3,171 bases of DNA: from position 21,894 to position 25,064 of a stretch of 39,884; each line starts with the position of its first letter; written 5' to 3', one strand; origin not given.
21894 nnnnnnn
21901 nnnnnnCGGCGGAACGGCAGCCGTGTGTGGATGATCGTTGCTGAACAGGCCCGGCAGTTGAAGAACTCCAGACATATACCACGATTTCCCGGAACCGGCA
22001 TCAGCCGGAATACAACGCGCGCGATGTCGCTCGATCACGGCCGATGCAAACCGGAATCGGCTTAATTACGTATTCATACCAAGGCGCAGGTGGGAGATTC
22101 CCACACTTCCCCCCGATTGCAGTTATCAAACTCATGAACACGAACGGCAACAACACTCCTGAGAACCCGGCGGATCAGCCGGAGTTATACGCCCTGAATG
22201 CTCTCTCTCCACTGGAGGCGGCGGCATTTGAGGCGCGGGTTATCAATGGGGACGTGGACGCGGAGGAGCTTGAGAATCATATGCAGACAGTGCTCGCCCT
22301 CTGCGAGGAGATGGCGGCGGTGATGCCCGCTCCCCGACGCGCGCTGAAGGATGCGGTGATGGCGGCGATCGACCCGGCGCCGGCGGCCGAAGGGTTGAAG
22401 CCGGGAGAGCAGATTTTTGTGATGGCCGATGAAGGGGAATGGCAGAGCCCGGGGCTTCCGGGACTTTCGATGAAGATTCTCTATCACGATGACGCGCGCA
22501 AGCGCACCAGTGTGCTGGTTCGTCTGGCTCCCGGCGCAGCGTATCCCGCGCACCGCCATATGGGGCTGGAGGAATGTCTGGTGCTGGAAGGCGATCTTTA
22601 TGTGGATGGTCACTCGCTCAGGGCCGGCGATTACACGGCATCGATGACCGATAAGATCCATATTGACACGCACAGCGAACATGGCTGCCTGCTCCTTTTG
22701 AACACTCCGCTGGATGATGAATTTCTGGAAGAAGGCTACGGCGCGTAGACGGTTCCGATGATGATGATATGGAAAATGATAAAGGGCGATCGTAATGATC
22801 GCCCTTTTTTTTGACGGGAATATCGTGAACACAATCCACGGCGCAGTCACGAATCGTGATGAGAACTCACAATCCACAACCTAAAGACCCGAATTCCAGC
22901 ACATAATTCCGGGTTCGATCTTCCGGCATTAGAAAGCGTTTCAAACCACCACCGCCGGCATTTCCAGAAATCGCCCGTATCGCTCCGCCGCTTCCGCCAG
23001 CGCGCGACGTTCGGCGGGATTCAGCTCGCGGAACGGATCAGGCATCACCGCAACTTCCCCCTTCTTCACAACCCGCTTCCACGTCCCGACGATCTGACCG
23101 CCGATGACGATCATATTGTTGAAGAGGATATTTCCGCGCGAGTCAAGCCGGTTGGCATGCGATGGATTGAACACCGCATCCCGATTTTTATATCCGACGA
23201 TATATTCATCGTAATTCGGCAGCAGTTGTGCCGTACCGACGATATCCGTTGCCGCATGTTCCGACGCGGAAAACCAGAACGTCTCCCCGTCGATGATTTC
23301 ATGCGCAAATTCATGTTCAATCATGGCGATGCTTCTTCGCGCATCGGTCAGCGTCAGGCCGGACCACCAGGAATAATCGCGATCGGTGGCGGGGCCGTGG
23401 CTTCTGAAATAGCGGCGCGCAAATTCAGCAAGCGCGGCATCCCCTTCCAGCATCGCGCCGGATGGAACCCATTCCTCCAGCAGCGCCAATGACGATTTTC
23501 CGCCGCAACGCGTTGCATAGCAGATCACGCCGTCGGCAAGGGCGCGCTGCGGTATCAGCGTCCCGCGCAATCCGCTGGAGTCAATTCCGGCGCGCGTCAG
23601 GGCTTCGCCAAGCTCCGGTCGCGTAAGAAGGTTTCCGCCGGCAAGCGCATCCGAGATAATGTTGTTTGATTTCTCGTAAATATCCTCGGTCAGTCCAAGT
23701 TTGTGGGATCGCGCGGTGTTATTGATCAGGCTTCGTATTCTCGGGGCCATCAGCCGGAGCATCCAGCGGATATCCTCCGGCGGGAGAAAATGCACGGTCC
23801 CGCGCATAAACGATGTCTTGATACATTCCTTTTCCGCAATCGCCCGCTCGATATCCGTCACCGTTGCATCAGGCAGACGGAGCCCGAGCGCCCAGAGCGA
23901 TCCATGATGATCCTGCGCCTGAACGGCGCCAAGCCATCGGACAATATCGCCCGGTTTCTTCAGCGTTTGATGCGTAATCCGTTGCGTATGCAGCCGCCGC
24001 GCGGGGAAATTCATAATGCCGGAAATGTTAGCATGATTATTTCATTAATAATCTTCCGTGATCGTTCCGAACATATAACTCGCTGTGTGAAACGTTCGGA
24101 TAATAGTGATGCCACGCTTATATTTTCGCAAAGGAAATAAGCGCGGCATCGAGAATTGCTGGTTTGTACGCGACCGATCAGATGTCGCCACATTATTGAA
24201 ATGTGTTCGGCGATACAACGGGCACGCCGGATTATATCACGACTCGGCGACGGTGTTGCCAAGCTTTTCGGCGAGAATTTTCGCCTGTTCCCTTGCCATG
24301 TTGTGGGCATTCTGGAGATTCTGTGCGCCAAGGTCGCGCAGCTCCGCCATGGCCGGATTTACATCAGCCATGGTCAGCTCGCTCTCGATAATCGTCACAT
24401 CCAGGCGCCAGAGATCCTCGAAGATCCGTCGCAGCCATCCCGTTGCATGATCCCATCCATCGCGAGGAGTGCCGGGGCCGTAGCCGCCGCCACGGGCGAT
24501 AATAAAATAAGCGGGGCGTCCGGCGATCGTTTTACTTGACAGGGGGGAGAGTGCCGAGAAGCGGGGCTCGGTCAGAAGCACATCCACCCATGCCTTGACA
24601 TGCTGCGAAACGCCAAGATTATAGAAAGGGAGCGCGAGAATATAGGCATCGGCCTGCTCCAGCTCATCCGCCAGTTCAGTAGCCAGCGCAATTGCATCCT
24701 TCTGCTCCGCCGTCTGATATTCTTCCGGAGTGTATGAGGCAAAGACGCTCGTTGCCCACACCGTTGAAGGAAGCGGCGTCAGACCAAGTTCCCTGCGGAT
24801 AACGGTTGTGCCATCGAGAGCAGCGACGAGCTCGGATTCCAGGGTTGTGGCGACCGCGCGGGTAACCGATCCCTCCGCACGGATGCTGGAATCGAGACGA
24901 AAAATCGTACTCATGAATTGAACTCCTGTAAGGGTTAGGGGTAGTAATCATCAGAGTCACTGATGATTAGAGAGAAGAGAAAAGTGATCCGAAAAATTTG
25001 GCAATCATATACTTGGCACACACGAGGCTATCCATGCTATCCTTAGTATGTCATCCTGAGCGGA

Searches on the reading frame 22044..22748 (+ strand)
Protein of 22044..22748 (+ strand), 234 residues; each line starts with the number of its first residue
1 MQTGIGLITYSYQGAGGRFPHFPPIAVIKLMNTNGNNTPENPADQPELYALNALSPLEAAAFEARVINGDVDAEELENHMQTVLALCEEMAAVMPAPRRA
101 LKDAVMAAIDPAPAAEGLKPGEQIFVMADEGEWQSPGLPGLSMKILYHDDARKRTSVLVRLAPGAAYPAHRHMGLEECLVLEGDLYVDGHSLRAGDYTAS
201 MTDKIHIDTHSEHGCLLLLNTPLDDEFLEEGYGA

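Call 13: search_protein_families(library=pfam, proteins=[window:22044-22748:+], max_evalue=0.001)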
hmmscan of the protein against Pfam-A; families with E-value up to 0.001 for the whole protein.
window:22044-22748:+ (234 aa): 2 families
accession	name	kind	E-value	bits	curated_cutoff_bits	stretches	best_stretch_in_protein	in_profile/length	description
PF12973.13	Cupin_7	-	1.7e-18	66.8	27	1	123-220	3-100/105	ChrR Cupin-like domain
PF07883.17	Cupin_2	-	0.00031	20.8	27.2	1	158-197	2-45/70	Cupin domain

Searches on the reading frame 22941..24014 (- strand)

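Call 13: search_protein_families(library=pfam, proteins=[window:22941-24014:-], max_evalue=0.001)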
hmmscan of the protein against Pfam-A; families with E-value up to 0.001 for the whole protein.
window:22941-24014:- (357 aa): 1 family
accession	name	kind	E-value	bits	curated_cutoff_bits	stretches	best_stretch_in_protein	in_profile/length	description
PF06224.18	AlkZ-like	-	3.5e-62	211.4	25.9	1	25-349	1-329/329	DNA glycosylase AlkZ-like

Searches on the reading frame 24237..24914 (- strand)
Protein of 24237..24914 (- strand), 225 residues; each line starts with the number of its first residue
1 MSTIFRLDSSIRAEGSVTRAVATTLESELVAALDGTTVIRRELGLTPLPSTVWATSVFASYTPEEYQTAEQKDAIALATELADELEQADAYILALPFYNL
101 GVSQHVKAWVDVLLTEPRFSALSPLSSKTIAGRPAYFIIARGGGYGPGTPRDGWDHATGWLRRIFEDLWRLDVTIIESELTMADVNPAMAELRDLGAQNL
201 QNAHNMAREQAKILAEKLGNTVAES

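Call 13: search_protein_families(library=pfam, proteins=[window:24237-24914:-], max_evalue=0.001)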
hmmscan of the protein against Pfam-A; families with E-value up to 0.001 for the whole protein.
window:24237-24914:- (225 aa): 2 families
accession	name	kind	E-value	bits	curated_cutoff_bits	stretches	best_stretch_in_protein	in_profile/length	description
PF02525.22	Flavodoxin_2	-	6.2e-21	75.5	27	1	3-167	2-164/198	Flavodoxin-like fold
PF03358.20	FMN_red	-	2.7e-07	30.7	24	1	10-147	9-121/152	NADPH-dependent FMN reductase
